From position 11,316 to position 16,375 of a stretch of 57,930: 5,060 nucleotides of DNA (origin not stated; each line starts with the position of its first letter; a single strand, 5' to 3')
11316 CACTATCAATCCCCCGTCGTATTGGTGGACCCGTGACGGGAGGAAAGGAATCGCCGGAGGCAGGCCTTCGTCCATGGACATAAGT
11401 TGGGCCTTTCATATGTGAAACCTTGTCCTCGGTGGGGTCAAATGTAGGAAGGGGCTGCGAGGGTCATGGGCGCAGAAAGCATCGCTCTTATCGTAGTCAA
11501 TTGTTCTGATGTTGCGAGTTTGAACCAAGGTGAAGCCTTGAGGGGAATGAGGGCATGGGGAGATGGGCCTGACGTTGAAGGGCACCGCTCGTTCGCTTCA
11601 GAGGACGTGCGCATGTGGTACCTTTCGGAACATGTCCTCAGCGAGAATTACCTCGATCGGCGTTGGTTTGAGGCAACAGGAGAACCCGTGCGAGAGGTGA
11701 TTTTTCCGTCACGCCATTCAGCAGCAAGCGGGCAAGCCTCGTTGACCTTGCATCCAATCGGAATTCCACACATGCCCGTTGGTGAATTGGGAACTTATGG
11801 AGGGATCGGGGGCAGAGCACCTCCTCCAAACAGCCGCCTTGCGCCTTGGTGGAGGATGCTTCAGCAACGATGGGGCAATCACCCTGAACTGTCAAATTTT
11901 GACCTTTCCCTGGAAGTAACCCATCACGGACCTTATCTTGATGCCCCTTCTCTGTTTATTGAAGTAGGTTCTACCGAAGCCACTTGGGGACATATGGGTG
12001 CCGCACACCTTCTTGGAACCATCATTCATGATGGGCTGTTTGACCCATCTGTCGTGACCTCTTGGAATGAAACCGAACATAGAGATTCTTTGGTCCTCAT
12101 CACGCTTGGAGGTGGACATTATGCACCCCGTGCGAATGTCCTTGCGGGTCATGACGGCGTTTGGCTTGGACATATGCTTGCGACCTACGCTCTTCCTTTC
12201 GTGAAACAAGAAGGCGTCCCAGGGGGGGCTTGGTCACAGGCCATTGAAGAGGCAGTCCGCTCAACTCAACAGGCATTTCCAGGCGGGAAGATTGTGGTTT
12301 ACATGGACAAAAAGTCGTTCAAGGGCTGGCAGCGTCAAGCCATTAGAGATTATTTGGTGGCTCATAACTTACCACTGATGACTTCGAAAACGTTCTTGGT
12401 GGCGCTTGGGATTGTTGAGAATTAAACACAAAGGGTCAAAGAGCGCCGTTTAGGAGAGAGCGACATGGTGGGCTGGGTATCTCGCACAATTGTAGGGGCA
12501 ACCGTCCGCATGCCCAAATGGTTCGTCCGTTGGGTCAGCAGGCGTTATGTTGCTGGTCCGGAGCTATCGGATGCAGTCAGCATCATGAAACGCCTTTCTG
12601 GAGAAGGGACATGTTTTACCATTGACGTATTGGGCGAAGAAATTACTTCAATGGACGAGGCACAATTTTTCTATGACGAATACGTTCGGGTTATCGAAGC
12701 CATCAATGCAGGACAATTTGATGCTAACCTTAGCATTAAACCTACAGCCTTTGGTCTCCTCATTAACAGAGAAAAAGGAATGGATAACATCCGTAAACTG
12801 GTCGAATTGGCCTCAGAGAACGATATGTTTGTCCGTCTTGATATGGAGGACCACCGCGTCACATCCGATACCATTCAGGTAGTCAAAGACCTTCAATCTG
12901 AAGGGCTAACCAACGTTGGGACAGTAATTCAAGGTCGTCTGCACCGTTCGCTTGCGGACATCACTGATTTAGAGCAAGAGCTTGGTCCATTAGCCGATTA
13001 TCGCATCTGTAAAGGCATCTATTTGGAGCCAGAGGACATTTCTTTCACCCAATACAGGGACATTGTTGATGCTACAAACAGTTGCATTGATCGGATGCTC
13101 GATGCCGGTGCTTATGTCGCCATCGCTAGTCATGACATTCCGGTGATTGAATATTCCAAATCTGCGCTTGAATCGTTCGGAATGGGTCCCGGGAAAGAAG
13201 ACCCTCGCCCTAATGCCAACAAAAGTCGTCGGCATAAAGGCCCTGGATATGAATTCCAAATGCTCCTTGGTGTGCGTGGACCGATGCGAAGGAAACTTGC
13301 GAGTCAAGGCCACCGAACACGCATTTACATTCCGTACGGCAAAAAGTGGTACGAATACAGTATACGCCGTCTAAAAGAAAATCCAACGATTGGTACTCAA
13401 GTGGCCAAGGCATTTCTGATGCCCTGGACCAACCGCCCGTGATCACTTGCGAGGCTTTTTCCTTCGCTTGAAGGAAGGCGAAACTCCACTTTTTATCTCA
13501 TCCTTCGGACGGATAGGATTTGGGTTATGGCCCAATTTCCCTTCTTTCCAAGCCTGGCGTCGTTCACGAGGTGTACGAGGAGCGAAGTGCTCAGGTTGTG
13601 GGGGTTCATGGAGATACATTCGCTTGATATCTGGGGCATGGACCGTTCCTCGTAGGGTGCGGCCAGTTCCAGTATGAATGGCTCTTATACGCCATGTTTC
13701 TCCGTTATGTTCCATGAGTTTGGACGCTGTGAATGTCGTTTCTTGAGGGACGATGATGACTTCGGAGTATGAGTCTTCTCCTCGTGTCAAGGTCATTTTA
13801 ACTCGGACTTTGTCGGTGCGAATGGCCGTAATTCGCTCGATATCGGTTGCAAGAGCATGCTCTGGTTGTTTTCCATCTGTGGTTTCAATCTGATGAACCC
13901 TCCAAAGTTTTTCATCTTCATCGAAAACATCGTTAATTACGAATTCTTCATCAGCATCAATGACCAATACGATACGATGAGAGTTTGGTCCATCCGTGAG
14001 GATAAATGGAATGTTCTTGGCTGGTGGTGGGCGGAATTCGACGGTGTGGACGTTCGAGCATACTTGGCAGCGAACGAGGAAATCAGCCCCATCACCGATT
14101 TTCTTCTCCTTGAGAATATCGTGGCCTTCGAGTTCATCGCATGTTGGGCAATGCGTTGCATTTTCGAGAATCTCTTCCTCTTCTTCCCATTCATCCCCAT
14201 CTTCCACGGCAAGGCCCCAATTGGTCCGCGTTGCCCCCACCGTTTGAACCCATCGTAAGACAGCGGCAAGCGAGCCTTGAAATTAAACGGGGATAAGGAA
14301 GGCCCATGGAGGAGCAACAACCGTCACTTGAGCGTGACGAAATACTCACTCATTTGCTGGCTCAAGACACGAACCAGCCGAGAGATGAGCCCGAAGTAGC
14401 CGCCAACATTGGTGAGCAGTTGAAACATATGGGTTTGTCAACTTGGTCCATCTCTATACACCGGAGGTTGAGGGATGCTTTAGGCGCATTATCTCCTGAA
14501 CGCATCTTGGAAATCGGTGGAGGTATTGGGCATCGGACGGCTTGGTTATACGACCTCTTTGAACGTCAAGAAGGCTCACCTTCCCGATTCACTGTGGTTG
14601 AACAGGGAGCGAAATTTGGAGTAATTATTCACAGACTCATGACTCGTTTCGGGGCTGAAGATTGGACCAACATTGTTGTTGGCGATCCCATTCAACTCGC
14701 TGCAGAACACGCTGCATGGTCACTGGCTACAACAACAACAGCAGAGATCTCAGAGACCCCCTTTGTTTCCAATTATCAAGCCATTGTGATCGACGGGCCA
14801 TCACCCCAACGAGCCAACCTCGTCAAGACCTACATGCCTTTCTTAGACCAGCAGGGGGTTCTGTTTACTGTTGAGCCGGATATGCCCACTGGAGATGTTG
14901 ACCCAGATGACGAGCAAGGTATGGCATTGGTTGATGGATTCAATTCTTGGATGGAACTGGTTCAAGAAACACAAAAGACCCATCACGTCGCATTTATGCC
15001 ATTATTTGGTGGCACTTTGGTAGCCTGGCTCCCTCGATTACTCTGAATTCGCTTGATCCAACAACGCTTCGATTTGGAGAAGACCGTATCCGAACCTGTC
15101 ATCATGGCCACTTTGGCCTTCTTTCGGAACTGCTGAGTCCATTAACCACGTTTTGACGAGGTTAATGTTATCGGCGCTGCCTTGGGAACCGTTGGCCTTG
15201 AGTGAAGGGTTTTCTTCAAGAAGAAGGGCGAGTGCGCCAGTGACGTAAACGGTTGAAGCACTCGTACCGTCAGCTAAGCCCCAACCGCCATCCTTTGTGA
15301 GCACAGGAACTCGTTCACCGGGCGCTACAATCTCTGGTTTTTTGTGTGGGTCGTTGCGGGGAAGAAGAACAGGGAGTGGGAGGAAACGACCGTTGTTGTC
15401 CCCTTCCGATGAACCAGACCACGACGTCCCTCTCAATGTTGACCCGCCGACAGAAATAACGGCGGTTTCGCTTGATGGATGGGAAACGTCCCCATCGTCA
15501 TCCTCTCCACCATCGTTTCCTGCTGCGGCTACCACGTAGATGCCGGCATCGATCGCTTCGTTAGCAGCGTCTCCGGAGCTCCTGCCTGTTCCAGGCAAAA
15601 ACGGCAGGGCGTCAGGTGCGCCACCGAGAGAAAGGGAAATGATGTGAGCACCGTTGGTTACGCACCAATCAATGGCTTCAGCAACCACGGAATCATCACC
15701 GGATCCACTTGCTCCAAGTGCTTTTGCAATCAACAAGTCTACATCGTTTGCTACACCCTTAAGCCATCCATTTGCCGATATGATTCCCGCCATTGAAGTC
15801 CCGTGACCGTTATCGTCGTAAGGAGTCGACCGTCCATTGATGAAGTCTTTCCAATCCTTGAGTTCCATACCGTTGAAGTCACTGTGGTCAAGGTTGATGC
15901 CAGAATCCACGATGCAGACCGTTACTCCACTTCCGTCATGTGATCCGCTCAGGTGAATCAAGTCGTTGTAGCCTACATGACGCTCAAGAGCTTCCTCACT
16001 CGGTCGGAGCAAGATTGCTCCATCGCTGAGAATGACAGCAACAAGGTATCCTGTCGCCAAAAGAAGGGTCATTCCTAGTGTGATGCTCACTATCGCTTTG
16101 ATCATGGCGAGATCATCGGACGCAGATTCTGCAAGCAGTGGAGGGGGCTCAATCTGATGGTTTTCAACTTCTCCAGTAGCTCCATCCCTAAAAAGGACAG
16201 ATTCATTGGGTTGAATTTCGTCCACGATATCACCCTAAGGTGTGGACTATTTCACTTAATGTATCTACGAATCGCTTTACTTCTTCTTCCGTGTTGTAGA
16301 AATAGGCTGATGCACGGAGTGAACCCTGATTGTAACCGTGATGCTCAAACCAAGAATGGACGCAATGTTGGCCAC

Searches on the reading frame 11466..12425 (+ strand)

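Call 45: search_protein_families(library=pfam, proteins=[window:11466-12425:+], max_evalue=0.0001)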
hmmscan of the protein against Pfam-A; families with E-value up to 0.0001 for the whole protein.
window:11466-12425:+ (319 aa): 1 family
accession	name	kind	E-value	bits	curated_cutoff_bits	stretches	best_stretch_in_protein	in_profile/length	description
PF04414.18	tRNA_deacylase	-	9.3e-42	143.3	33.6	1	73-303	3-203/205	D-aminoacyl-tRNA deacylase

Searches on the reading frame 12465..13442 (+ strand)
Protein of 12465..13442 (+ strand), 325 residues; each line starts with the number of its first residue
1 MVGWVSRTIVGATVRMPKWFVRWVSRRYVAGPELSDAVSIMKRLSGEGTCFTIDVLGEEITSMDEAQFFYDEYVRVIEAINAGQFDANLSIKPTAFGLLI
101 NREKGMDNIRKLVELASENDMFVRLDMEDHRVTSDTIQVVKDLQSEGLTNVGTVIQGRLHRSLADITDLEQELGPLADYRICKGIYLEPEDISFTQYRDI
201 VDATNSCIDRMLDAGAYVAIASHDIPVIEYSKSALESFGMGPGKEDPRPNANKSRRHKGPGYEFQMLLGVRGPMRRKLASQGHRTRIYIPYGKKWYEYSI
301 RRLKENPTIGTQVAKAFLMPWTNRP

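Call 45: search_protein_families(library=pfam, proteins=[window:12465-13442:+], max_evalue=0.0001)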
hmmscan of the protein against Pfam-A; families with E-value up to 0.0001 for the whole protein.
window:12465-13442:+ (325 aa): 1 family
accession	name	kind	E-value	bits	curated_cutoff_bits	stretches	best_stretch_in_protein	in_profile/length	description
PF01619.24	Pro_dh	-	5.1e-25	89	27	1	41-310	5-273/278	Proline dehydrogenase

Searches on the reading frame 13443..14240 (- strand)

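Call 45: search_protein_families(library=pfam, proteins=[window:13443-14240:-], max_evalue=0.0001)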
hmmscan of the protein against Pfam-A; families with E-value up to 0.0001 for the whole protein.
window:13443-14240:- (265 aa): 1 family
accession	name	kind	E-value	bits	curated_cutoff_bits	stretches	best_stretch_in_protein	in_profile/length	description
PF19769.4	CPxCG_zf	-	1.2e-33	116.9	27.2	1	31-209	1-181/183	CPxCG-related zinc finger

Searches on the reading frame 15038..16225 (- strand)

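Call 45: search_protein_families(library=pfam, proteins=[window:15038-16225:-], max_evalue=0.0001)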
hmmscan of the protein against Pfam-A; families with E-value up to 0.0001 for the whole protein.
window:15038-16225:- (395 aa): 1 family
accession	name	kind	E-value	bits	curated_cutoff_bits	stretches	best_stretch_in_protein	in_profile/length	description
PF00082.27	Peptidase_S8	-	1.1e-44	153.4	21.8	1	98-381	1-288/288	Subtilase family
